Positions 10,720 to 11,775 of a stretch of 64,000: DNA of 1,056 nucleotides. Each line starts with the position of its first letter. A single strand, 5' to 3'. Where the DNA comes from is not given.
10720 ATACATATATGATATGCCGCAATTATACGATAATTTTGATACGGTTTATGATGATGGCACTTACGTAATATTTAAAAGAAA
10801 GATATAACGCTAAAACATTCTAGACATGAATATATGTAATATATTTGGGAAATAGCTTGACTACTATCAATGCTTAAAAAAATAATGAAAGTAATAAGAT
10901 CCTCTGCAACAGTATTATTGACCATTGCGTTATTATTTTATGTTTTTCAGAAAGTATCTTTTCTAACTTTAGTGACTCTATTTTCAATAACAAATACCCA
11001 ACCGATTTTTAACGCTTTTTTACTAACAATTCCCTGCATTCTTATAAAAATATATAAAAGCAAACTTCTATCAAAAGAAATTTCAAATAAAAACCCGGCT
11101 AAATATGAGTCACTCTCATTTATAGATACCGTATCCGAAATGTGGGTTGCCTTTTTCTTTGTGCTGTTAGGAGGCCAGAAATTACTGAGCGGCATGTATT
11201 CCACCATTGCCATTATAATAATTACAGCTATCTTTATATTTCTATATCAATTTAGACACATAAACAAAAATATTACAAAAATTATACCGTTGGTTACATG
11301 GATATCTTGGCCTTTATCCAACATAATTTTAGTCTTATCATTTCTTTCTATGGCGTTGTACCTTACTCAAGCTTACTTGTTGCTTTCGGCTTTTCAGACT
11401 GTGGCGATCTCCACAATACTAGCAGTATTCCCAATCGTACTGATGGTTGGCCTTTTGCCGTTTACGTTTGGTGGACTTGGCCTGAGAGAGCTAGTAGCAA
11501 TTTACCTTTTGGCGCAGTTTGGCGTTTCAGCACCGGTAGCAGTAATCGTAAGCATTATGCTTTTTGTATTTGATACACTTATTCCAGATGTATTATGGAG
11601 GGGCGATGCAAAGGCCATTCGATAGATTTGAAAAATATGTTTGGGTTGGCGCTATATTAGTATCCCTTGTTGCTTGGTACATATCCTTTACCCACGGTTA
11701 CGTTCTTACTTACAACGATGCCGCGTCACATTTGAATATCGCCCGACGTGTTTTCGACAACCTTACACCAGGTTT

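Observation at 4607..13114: Gtr-like surface glycosylation module encoded directly downstream of a giant Pro/Thr-linker surface protein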

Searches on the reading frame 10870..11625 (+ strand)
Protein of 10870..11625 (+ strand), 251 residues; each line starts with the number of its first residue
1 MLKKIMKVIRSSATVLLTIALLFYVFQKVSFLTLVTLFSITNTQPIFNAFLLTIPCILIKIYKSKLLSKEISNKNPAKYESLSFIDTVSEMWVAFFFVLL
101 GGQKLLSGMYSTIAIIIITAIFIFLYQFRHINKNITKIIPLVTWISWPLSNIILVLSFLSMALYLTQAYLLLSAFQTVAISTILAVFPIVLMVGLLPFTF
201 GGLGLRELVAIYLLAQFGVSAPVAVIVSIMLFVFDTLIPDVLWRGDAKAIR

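Call 4: search_protein_families(library=pfam, proteins=[window:10870-11625:+], max_evalue=0.01)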
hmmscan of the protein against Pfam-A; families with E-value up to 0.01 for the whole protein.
window:10870-11625:+ (251 aa): 1 family
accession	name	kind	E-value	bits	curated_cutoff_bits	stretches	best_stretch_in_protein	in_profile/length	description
PF03706.18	LPG_synthase_TM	-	1e-07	32.2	33.4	1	95-237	129-296/302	Lysylphosphatidylglycerol synthase TM region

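Call 5: search_protein_families(library=ncbifam, proteins=[window:10870-11625:+], max_evalue=0.01)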
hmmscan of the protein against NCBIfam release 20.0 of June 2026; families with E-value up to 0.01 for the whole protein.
window:10870-11625:+ (251 aa): 1 family
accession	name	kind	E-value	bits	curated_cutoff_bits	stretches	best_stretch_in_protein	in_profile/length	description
TIGR00374.1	TIGR00374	subfamily_domain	2e-06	27.5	43.2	1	152-229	214-292/323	flippase-like domain-containing protein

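Call 49: search_protein_representatives(protein=window:10870-11625:+)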
Query: 251 residues. Proteins with E-value up to 0.001 (for the whole library): 295; up to 1e-10: 13; up to 1e-30: 2. The best 150 are listed.
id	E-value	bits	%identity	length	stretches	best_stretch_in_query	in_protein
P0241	9.0e-65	235.3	95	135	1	126-251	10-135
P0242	2.3e-50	188.2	53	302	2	76-242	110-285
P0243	2.0e-23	100.0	38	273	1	15-243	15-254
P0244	2.3e-19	86.8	34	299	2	75-242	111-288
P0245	1.6e-17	80.7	33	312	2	77-242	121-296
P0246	3.0e-17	79.8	32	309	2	75-242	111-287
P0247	6.8e-15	72.1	36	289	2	85-220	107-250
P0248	7.0e-14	68.8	30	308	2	80-242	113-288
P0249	6.5e-13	65.7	32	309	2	74-242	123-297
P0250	2.1e-12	64.0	35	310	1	73-241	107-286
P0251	3.9e-12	63.1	32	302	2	80-242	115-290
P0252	2.3e-11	60.6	31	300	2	77-242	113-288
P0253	7.3e-11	58.9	35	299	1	73-242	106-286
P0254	2.6e-10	57.1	32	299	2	78-241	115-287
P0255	2.9e-10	57.0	28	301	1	71-241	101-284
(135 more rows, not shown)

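Call 51: find_encoding_contigs(protein=P0242, flank=8000, max_places=3)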
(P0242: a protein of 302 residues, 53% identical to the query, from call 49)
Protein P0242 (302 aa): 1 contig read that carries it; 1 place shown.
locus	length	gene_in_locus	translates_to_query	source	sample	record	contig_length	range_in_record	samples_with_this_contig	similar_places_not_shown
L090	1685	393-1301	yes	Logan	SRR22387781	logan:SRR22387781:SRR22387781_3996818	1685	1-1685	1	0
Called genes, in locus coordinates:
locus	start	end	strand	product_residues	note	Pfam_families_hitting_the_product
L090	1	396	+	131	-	?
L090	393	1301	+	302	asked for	PF03706:LPG_synthase_TM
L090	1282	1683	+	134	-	?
